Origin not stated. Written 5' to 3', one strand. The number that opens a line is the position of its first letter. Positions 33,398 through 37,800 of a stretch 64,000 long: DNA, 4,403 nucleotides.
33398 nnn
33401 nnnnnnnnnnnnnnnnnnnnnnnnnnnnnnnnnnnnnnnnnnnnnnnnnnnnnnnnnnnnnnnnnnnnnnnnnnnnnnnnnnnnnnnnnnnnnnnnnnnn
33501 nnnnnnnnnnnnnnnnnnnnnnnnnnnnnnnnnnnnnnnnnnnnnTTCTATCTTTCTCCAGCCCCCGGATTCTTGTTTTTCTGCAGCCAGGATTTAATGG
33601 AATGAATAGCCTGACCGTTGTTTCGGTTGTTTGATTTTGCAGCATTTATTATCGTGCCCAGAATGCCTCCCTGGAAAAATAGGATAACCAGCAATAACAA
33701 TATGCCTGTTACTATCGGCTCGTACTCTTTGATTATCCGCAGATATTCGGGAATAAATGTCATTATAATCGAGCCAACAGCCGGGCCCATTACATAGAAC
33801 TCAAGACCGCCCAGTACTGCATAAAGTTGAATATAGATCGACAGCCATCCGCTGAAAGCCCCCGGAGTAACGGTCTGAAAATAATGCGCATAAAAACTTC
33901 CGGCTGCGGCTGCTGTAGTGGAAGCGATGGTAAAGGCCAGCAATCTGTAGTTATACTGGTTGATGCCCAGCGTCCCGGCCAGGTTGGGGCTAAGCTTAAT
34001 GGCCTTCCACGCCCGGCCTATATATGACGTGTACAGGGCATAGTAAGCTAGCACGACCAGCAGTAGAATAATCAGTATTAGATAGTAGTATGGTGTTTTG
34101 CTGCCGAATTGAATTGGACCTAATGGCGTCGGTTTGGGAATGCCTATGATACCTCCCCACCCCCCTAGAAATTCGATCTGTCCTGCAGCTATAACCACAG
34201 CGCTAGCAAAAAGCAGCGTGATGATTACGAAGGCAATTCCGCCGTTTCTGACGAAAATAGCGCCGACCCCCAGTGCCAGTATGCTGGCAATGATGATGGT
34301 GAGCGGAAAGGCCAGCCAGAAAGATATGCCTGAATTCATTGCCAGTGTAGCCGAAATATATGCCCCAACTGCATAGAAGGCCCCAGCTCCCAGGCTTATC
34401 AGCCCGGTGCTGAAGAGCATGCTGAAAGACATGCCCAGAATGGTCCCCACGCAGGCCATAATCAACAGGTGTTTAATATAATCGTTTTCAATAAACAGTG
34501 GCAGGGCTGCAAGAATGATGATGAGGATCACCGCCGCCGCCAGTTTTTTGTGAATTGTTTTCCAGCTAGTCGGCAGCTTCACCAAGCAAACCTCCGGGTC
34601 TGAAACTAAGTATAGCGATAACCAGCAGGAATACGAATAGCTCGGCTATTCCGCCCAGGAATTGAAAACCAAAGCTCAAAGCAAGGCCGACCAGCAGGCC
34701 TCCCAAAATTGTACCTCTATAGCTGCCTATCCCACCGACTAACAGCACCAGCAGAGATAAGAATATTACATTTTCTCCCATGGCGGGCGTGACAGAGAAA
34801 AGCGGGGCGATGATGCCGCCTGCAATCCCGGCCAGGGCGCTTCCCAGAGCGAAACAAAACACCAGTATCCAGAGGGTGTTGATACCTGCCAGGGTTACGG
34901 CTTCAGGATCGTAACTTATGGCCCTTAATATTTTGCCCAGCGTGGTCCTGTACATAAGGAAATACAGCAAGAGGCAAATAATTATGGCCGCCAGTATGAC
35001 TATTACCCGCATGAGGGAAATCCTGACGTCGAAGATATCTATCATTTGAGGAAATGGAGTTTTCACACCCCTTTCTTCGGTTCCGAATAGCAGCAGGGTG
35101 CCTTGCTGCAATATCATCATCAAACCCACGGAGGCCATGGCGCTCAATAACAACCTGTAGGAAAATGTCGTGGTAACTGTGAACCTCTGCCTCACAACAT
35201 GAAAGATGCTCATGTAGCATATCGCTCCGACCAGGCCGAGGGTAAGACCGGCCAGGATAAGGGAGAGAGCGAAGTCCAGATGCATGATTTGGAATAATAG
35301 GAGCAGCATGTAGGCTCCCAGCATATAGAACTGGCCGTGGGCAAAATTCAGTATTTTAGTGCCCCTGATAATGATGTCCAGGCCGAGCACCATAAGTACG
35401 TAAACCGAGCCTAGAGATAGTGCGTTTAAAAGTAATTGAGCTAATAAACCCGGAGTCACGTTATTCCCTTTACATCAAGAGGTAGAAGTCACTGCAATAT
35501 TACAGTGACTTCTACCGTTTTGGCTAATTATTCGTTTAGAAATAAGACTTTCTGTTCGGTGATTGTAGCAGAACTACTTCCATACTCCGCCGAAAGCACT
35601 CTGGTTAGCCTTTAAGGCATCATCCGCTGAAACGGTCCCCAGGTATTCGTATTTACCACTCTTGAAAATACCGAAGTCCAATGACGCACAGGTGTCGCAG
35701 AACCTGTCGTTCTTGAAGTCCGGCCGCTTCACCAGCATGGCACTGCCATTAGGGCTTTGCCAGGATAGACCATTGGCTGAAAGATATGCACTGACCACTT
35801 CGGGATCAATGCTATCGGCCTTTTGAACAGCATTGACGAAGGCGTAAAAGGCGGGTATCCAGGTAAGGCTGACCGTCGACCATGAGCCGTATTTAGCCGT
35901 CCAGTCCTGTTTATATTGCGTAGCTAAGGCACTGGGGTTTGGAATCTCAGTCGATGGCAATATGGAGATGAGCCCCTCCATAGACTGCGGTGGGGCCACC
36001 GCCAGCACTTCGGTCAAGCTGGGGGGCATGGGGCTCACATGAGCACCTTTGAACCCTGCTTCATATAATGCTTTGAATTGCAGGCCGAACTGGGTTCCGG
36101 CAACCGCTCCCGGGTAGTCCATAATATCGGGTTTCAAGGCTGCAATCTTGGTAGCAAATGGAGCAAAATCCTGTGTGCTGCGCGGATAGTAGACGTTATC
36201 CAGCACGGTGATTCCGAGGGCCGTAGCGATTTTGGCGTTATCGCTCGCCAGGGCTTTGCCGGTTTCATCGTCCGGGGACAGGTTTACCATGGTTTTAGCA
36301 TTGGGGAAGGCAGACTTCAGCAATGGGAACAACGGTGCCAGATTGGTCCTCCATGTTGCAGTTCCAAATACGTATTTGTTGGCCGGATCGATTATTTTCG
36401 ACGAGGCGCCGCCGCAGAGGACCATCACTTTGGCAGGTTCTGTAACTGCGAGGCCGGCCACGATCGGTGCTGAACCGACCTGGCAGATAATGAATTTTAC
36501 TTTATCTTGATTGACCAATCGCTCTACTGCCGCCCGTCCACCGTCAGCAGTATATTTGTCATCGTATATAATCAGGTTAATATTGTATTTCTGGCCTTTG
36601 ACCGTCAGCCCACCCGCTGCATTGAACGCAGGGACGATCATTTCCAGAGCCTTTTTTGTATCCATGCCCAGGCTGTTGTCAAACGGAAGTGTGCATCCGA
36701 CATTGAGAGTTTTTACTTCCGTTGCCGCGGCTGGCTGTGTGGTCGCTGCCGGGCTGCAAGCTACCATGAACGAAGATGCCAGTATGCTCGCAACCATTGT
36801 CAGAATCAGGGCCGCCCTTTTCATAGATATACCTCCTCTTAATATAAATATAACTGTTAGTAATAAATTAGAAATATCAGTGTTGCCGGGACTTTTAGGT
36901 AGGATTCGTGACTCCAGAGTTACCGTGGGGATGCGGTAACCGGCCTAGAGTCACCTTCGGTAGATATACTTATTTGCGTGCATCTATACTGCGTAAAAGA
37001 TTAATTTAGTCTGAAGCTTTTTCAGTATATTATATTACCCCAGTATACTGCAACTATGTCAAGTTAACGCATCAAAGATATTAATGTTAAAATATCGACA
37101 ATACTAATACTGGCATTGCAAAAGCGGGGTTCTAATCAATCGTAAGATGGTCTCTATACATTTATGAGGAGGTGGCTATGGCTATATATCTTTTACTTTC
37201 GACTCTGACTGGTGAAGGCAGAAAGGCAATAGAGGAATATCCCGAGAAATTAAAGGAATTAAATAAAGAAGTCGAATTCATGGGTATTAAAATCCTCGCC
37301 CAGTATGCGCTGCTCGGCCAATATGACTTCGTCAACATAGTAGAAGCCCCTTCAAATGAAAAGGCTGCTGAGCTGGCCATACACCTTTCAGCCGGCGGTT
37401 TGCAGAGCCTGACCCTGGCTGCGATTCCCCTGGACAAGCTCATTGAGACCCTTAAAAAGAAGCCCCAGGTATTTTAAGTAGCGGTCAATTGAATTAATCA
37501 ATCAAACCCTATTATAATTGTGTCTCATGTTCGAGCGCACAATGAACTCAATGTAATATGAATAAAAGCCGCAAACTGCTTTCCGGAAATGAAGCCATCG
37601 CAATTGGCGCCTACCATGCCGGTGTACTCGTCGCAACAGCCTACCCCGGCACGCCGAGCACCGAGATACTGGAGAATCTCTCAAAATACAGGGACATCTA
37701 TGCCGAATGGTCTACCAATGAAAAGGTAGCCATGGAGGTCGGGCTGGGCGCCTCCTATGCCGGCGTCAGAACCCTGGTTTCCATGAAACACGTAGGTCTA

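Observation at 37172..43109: GYD–iorA–iorB–aminotransferase–acyl-CoA ligase block: candidate arylacetate to aromatic amino acid (or reverse) pathway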

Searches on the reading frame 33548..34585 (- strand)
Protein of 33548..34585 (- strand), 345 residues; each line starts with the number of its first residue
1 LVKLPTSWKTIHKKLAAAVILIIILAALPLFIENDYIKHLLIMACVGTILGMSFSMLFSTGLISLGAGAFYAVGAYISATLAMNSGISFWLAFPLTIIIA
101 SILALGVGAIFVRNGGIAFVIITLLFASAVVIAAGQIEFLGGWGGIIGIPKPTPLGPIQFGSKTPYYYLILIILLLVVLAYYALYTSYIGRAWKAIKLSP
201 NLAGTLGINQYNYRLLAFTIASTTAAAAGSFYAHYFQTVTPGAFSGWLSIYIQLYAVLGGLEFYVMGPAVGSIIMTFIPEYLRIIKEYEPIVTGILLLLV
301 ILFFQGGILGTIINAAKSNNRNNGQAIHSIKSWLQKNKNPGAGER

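Call 7: search_protein_families(library=pfam, proteins=[window:33548-34585:-])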
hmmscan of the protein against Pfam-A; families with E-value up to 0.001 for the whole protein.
window:33548-34585:- (345 aa): 1 family
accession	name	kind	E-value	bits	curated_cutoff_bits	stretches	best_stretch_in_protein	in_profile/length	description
PF02653.21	BPD_transp_2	-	5e-32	111.5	26.8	1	38-300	3-268/269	Branched-chain amino acid transport system / permease component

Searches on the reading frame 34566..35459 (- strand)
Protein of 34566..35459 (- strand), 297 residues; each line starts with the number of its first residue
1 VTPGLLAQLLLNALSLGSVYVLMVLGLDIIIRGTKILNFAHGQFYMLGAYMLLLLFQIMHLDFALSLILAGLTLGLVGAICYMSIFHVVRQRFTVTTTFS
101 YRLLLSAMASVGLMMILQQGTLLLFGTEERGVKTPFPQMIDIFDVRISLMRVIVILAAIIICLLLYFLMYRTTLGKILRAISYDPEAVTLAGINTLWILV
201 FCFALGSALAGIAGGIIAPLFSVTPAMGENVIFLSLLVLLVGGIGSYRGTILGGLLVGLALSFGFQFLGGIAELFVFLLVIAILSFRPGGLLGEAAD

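Call 7: search_protein_families(library=pfam, proteins=[window:34566-35459:-])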
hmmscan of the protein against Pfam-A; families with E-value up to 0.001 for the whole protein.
window:34566-35459:- (297 aa): 1 family
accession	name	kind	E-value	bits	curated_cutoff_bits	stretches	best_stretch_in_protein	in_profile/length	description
PF02653.21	BPD_transp_2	-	1.1e-38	133.3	26.8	1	10-283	2-268/269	Branched-chain amino acid transport system / permease component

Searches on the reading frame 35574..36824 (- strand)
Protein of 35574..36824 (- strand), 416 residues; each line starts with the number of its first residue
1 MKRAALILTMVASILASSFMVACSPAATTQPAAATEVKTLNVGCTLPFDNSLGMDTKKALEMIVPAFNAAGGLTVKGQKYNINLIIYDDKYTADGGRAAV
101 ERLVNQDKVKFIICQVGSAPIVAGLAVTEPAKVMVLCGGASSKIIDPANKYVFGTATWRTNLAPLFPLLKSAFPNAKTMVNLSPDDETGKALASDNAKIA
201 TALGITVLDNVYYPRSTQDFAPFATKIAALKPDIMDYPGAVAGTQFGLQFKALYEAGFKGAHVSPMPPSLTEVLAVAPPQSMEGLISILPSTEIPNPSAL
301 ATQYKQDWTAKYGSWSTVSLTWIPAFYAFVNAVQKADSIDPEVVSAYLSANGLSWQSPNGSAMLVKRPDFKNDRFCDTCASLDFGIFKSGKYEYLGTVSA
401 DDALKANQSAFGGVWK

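Call 7: search_protein_families(library=pfam, proteins=[window:35574-36824:-])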
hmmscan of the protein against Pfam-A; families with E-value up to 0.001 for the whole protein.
window:35574-36824:- (416 aa): 2 families
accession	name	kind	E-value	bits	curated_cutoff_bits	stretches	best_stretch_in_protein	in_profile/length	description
PF13458.12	Peripla_BP_6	-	7.3e-39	134.8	31.7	1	51-361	16-319/343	Periplasmic binding protein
PF13433.12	Peripla_BP_5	-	3e-09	36.9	27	1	55-363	19-319/363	Periplasmic binding protein domain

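Call 30: search_solved_structures(query=window:35574-36824:-, max_evalue=0.00001)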
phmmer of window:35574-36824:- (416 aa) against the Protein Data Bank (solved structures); distinct sequences matched with E-value up to 0.00001: 6.
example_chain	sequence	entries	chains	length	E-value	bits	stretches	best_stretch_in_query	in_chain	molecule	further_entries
4ey3_A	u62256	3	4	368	3.2e-10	42.9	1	39-362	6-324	Twin-arginine translocation pathway signal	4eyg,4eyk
8hic_A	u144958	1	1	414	3.3e-10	42.9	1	45-364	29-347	Putative urea ABC transporter, substrate binding protein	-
7s6e_A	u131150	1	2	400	5.1e-10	42.3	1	45-361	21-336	Urea ABC transporter, periplasmic urea-binding protein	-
7s6f_A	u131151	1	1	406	6.9e-09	38.5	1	45-365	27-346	Putative urea ABC transporter, urea binding protein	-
8tg1_A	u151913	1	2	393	2.9e-06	29.9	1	62-362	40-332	Extracellular ligand-binding receptor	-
7ylt_B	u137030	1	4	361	9.6e-06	28.2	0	77-287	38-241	Putative ABC transporter, substrate-binding protein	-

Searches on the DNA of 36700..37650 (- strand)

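Call 58: search_rna_families(source=window, start=36700, end=37650, threshold=evalue, max_evalue=1)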
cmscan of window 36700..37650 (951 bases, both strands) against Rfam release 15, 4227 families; matches with E-value up to 1: 0.
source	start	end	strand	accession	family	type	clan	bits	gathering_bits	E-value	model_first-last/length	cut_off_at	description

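Call 65: build_rna_model(alignment_id=A4, structure=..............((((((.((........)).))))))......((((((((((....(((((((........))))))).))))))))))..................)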
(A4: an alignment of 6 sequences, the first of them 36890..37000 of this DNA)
Model R1 built from alignment A4 (6 sequences, 111 columns); structure: as given.
model positions 111; base pairs 25; branch points 1; effective number of sequences 1.44; information 0.589 bits per position. Calibrated on 0.2 Mb of random sequence (short: E-values are rough).
structure used (alignment columns):
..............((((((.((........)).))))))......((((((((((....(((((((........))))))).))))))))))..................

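Call 67: search_with_rna_model(model_id=R1, sources=[window, L001, L002, L004, L006, L007, L008, L009, L010, L011, L013, L014, L015, L016, L017, L018, L019, L020, L021, L022, L023, L024, L025, L026, L027, L028, L029, L030, L031, L032, L033, L034, L035, L036, L037, L038, L040, L041, L042, L043, L044, L045, L046, L047, L048, L049, L050, L051, L052, L053, L054, L055, L056, L057, L058, L059, L060, L061, L062, L063, L064, L065, L066, L067, L068, L069, L070, L071, L072, L073, L074, L075, L076, L077, L079, L080, L081, L082, L084, L085, L086, L087, L088, L089], max_evalue=1)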
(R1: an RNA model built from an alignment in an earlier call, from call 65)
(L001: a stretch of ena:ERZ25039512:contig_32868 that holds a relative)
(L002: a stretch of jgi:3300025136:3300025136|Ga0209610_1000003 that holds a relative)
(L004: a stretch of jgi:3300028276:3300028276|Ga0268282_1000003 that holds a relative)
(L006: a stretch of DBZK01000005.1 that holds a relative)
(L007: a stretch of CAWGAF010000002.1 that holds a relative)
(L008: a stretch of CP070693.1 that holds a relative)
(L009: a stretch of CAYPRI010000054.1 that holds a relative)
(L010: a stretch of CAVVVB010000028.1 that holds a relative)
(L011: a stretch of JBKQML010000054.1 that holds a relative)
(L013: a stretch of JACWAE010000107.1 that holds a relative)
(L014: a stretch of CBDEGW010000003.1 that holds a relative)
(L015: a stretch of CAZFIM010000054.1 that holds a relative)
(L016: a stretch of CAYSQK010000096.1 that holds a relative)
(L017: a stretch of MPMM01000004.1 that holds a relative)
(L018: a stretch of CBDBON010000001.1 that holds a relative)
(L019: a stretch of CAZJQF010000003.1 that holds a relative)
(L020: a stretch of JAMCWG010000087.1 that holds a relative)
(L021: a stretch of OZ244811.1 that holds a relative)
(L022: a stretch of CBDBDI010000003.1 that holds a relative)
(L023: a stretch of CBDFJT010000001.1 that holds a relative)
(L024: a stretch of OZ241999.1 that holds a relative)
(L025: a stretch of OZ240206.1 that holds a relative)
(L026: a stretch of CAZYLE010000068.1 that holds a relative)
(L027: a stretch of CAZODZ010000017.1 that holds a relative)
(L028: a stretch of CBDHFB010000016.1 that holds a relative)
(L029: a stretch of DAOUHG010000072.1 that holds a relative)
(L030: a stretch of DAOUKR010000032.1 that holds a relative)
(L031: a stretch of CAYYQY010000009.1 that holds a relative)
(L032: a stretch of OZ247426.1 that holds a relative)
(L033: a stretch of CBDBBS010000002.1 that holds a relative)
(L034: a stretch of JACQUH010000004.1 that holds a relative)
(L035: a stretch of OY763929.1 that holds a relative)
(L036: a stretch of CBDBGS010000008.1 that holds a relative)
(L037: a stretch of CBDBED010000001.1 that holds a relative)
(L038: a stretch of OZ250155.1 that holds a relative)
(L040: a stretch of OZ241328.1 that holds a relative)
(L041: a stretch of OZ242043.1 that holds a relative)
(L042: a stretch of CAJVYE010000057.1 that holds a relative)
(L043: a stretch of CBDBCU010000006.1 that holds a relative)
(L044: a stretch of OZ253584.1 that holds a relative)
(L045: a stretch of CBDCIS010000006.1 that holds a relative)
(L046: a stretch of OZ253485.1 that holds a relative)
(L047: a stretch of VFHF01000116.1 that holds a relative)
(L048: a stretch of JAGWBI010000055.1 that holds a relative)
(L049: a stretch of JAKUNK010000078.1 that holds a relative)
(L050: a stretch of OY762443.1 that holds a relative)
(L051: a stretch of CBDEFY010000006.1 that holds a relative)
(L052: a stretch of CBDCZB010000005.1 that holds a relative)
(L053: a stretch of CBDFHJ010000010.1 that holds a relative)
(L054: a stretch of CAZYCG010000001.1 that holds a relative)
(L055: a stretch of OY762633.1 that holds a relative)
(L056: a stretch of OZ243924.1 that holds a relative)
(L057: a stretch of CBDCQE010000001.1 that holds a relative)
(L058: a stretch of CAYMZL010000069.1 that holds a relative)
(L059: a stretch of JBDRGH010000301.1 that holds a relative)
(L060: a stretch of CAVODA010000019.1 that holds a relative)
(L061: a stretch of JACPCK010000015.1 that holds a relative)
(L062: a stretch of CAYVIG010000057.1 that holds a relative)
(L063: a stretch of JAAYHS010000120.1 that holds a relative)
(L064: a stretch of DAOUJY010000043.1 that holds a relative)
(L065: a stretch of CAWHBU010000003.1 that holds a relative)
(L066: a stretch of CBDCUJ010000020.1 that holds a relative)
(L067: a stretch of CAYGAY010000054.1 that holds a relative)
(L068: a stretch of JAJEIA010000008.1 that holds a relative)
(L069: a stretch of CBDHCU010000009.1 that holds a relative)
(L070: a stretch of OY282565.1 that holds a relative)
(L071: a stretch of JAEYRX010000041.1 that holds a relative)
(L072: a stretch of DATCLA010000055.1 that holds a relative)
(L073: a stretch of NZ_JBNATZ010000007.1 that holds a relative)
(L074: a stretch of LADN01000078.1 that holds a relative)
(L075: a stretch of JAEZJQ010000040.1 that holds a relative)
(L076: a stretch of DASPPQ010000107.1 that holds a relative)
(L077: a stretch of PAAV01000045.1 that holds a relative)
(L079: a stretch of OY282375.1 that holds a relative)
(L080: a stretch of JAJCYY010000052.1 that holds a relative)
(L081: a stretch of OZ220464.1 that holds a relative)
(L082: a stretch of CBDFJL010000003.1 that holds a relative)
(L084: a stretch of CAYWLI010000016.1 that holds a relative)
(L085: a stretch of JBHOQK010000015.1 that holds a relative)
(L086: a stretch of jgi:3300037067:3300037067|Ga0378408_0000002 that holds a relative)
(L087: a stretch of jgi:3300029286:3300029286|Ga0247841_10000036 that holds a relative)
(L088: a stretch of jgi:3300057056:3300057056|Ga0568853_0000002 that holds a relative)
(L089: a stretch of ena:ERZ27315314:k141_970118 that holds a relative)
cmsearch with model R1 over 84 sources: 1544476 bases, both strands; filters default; matches with E-value up to 1: 7.
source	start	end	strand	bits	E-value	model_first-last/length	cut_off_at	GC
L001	6902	7012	-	127.1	1.1e-26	1-111/111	no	0.47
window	36890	37000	-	124.5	4.7e-26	1-111/111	no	0.47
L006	6908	7018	-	123.7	7.2e-26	1-111/111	no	0.47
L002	6938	7048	-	114.7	9.9e-24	1-111/111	no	0.41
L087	3554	3664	-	114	1.5e-23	1-111/111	no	0.5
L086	3642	3752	-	111.7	5.2e-23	1-111/111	no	0.48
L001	4969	5053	+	26.3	0.0093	1-111/111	no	0.4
